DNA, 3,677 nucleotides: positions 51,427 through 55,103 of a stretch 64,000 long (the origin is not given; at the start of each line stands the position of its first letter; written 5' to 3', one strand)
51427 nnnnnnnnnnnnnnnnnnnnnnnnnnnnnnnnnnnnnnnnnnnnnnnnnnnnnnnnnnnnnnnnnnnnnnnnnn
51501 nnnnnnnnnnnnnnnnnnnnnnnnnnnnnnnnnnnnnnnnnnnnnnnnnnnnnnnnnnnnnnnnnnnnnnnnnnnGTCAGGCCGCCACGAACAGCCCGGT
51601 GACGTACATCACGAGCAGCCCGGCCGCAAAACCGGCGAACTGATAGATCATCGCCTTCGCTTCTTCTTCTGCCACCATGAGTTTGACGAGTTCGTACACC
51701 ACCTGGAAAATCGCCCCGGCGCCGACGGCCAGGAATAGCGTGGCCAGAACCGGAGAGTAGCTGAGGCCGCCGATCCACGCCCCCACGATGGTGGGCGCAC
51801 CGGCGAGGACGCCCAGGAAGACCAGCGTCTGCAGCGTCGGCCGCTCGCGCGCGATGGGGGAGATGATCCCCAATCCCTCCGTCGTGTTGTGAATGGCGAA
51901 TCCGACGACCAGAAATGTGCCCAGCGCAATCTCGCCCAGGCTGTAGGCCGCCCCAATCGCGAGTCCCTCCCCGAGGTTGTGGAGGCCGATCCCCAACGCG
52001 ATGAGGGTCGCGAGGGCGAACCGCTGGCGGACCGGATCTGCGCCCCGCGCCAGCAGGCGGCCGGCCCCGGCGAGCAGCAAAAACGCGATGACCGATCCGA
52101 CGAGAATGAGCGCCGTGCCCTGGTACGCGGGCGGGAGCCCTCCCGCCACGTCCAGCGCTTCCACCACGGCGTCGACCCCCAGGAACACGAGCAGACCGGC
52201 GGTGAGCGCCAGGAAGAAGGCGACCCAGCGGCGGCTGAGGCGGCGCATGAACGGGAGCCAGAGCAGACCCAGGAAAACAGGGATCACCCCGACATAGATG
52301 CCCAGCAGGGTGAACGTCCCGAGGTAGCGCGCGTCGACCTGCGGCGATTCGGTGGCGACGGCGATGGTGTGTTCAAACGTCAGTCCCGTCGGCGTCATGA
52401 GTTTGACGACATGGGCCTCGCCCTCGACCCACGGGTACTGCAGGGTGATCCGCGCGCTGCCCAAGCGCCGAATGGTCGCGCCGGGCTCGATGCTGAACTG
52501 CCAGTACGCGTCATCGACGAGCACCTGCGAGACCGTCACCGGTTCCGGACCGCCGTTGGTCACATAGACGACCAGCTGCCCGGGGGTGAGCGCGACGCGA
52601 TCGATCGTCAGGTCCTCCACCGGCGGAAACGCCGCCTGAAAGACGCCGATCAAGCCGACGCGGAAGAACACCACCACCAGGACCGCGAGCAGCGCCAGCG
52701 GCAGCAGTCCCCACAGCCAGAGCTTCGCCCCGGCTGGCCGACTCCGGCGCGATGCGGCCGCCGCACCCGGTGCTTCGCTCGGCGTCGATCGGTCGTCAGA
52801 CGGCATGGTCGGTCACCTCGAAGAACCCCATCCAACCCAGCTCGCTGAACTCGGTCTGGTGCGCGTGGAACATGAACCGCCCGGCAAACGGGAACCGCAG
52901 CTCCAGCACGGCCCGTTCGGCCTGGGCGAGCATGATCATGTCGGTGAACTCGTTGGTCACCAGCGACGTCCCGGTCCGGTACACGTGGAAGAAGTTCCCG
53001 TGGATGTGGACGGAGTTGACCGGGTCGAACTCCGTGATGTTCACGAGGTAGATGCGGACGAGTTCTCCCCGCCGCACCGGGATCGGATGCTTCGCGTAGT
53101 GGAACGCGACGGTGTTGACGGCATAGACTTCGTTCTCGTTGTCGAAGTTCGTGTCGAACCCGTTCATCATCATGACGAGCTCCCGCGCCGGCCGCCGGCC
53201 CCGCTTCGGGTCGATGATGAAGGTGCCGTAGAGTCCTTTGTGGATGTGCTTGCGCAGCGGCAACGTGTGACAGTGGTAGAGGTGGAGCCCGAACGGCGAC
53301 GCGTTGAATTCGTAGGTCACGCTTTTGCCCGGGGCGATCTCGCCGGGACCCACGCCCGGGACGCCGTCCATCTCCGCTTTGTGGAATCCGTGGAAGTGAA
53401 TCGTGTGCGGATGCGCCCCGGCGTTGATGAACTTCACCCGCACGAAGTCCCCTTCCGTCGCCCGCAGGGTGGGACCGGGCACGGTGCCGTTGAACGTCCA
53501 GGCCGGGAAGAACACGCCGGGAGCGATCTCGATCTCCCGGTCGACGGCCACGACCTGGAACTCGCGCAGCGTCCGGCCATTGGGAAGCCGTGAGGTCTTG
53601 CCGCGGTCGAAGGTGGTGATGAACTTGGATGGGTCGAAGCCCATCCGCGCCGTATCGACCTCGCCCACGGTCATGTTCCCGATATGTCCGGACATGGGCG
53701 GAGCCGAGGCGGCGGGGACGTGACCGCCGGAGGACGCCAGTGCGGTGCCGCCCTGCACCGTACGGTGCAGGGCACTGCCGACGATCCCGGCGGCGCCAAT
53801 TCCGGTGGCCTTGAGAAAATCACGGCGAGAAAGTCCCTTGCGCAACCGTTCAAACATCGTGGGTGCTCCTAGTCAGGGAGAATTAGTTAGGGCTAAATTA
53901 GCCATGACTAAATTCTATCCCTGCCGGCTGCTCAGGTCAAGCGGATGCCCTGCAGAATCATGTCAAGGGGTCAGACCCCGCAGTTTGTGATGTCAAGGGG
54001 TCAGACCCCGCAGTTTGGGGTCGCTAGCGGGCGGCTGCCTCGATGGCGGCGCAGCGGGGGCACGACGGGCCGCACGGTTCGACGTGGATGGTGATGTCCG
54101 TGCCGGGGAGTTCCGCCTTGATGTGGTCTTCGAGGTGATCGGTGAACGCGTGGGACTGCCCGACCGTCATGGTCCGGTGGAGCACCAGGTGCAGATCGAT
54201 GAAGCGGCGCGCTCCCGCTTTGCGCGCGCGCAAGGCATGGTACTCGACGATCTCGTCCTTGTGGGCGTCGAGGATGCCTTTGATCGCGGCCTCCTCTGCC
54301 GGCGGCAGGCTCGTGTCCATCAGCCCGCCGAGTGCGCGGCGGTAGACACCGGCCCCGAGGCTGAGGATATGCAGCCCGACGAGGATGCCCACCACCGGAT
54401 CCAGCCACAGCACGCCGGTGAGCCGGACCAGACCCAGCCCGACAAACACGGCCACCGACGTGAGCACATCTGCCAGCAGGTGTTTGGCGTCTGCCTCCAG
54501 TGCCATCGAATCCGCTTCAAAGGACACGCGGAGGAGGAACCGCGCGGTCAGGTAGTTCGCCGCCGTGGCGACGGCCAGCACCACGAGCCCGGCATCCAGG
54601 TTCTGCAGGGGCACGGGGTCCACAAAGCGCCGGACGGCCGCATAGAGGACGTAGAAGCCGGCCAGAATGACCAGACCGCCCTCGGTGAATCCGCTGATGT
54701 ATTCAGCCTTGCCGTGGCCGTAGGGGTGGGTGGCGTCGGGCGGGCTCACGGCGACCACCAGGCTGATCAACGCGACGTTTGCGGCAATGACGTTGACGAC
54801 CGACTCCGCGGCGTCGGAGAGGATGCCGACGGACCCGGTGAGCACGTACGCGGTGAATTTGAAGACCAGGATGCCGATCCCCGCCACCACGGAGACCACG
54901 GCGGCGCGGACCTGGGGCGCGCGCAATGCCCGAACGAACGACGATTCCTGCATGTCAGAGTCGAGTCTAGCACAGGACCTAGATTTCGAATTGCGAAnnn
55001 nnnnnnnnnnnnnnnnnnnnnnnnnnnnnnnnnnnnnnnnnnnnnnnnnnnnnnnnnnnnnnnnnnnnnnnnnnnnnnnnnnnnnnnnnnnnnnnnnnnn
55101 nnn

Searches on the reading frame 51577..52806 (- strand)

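Call 53: search_protein_families(library=pfam, max_evalue=0.00001, proteins=[window:51577-52806:-])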
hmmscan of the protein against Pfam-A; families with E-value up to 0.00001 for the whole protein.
window:51577-52806:- (409 aa): 1 family
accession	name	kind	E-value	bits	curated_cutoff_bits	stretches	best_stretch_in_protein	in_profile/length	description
PF02535.28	Zip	-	6.1e-10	39.3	35.1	1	259-402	171-321/323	ZIP Zinc transporter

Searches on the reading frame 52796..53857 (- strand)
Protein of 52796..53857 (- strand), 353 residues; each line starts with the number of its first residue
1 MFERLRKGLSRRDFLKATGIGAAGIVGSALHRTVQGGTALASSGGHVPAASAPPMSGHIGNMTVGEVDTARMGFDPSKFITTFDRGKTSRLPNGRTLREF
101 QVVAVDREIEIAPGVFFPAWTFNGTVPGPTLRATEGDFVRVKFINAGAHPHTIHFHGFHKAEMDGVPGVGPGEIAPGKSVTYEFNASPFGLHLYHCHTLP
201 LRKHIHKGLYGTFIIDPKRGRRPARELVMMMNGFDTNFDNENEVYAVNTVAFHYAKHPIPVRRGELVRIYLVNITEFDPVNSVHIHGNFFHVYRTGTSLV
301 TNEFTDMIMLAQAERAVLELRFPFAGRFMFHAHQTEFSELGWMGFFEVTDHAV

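Call 54: search_protein_families(library=pfam, max_evalue=0.00001, proteins=[window:52796-53857:-])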
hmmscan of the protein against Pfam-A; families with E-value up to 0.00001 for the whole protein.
window:52796-53857:- (353 aa): 2 families
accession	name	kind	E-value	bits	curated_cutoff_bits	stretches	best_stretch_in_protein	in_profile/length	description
PF07732.21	Cu-oxidase_3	-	5.5e-28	97.9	21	1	118-218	16-117/119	Multicopper oxidase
PF07731.20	Cu-oxidase_2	-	1.3e-23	83.7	20.4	1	237-350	20-135/137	Multicopper oxidase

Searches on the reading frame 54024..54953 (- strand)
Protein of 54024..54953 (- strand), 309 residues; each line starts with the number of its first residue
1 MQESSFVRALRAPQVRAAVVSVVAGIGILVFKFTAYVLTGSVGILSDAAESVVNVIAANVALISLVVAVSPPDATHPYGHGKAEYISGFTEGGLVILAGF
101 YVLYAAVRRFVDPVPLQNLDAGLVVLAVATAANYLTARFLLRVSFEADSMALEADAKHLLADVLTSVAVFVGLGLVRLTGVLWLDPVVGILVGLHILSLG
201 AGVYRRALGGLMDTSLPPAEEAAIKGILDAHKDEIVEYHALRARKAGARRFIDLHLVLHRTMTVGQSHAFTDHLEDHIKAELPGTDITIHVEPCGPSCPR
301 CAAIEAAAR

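Call 54: search_protein_families(library=pfam, max_evalue=0.00001, proteins=[window:54024-54953:-])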
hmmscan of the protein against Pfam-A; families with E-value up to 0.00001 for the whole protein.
window:54024-54953:- (309 aa): 2 families
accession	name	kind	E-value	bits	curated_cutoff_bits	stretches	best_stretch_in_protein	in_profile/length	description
PF01545.26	Cation_efflux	-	6.3e-43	147.3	26.6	1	19-212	2-198/198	Cation efflux family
PF16916.11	ZT_dimer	-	1.1e-21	77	26.7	1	216-294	1-78/78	Dimerisation domain of Zinc Transporter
